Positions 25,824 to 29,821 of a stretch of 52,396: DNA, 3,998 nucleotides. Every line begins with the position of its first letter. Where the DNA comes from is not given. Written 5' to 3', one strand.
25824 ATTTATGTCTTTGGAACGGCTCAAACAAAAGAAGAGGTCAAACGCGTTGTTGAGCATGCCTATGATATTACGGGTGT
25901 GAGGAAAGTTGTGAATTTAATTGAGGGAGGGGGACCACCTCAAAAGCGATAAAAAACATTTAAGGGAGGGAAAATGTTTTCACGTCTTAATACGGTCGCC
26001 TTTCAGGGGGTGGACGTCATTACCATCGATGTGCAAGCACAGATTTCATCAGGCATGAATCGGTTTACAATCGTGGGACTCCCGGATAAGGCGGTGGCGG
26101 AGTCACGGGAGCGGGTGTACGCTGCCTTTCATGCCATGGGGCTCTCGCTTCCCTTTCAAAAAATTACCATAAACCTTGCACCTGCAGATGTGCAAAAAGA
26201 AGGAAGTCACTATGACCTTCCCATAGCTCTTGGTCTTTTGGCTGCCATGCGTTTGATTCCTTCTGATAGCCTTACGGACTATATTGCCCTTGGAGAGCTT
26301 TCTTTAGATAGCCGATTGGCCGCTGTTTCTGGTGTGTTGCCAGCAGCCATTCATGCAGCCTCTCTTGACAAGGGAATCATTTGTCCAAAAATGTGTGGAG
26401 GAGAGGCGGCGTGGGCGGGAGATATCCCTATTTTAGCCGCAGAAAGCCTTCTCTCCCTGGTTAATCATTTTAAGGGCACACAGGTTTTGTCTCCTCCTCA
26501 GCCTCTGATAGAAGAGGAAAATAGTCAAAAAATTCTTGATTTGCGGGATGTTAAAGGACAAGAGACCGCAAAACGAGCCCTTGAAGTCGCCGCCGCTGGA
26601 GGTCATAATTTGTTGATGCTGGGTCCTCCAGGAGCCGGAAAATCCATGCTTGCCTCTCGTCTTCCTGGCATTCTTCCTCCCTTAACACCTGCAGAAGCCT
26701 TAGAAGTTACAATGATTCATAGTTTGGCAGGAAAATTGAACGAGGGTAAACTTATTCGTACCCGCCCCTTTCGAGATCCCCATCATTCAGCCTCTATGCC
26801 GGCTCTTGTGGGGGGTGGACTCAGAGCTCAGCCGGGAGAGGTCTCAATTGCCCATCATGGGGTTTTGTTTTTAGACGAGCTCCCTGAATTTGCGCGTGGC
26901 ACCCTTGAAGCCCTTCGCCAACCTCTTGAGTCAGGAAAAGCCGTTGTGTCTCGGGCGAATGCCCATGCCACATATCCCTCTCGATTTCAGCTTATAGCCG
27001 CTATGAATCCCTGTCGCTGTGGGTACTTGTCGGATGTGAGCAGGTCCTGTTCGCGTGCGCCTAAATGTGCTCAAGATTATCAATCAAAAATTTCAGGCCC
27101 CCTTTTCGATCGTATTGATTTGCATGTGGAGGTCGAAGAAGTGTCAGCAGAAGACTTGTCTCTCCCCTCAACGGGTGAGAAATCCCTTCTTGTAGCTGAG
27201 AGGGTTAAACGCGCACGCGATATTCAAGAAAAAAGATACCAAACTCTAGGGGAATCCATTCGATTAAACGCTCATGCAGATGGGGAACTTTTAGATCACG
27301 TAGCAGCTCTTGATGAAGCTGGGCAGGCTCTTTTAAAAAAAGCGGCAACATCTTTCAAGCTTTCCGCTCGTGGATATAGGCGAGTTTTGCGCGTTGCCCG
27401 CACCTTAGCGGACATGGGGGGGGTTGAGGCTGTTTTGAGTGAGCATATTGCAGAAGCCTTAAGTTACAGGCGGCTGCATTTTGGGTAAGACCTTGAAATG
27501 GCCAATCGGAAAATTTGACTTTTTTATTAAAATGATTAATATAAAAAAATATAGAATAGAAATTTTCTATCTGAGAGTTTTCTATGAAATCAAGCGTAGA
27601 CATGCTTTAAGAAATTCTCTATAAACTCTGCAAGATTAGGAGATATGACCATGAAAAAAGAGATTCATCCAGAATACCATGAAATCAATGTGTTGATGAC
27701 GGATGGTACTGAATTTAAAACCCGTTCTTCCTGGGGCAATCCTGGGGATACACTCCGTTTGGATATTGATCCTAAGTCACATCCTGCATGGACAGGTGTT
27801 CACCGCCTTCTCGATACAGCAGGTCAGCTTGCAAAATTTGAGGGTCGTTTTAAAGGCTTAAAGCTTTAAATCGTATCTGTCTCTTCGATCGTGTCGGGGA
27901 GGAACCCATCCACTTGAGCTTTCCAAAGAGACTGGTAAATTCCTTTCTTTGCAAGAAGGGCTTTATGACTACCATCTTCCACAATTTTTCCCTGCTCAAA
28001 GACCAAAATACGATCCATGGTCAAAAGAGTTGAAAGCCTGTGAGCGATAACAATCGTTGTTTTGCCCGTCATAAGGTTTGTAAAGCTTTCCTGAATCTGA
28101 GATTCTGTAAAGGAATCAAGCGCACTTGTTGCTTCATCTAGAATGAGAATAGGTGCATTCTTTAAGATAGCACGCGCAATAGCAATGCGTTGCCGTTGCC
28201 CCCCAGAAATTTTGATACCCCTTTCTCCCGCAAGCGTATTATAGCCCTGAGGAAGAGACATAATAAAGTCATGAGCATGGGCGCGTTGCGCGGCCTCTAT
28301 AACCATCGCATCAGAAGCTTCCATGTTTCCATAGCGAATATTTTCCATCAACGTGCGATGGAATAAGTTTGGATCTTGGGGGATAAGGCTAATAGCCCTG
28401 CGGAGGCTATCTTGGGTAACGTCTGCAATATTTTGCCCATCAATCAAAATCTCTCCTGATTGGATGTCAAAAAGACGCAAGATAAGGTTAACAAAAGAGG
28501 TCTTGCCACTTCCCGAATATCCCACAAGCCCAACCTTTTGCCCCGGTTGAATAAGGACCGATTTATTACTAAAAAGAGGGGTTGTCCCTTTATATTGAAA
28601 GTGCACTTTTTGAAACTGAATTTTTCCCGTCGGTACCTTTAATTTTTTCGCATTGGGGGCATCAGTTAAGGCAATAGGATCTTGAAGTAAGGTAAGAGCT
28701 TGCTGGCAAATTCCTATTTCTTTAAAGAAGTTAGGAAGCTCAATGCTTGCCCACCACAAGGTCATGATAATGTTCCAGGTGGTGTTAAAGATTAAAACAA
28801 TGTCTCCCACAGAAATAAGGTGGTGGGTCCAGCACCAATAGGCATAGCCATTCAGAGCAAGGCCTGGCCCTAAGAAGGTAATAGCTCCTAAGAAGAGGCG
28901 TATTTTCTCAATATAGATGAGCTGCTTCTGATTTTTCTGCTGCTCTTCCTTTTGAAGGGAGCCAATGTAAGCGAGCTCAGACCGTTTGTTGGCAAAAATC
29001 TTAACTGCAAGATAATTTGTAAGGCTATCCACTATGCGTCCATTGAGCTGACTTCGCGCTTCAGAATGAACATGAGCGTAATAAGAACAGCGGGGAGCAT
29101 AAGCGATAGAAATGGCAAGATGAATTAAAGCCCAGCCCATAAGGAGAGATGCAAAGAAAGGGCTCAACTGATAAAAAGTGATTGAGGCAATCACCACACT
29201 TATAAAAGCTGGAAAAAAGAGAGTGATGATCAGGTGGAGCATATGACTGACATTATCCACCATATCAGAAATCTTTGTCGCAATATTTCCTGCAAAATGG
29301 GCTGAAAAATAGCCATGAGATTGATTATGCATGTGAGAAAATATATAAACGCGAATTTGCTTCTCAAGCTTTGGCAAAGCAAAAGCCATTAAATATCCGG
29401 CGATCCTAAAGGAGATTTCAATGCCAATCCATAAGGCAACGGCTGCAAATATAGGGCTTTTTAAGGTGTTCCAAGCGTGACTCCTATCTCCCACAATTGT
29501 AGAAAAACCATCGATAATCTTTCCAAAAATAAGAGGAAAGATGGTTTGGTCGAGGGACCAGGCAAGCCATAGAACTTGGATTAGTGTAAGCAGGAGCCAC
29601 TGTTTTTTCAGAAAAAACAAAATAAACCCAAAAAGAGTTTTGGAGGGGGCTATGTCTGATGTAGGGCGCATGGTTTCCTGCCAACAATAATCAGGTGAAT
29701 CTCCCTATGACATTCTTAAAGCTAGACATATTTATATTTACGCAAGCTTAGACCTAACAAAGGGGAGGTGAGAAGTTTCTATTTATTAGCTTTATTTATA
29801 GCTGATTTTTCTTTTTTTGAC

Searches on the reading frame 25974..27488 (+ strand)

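Call 9: search_protein_families(library=pfam, proteins=[window:25974-27488:+], max_evalue=0.001)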
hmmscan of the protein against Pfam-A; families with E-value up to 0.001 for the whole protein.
window:25974-27488:+ (504 aa): 7 families
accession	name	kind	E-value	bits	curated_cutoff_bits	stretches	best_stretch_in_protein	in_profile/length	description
PF01078.27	Mg_chelatase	-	1.1e-95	319.4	20.3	1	189-394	1-206/207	Magnesium chelatase, subunit ChlI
PF13541.12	ChlI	-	1.9e-38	131.5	27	1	20-139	1-119/121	Subunit ChlI of Mg-chelatase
PF13335.12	Mg_chelatase_C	-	1e-27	97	26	1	401-499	1-94/94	Magnesium chelatase, subunit ChlI C-terminal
PF07728.20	AAA_5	-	3.1e-07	30.9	22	1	212-352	1-128/139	AAA domain (dynein-related subfamily)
PF00493.29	MCM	-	3.4e-07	30.1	23.3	1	285-354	112-181/224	MCM P-loop domain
PF00158.32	Sigma54_activat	-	6.4e-05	23.1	20.2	0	283-345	82-142/168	Sigma-54 interaction domain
PF13191.12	AAA_16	-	0.00078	20.4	32.6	0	200-231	13-45/167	AAA ATPase domain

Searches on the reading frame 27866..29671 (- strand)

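Call 9: search_protein_families(library=pfam, proteins=[window:27866-29671:-], max_evalue=0.001)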
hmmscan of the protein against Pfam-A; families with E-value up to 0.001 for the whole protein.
window:27866-29671:- (601 aa): 3 families
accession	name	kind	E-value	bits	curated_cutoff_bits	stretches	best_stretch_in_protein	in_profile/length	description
PF00005.33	ABC_tran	-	4.7e-31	108.7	25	1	369-516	3-137/137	ABC transporter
PF00664.28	ABC_membrane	-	7.1e-20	72.3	28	1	43-294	16-263/274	ABC transporter transmembrane region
PF02463.25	SMC_N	-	3.4e-06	27.1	40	1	384-556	31-209/220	RecF/RecN/SMC N terminal domain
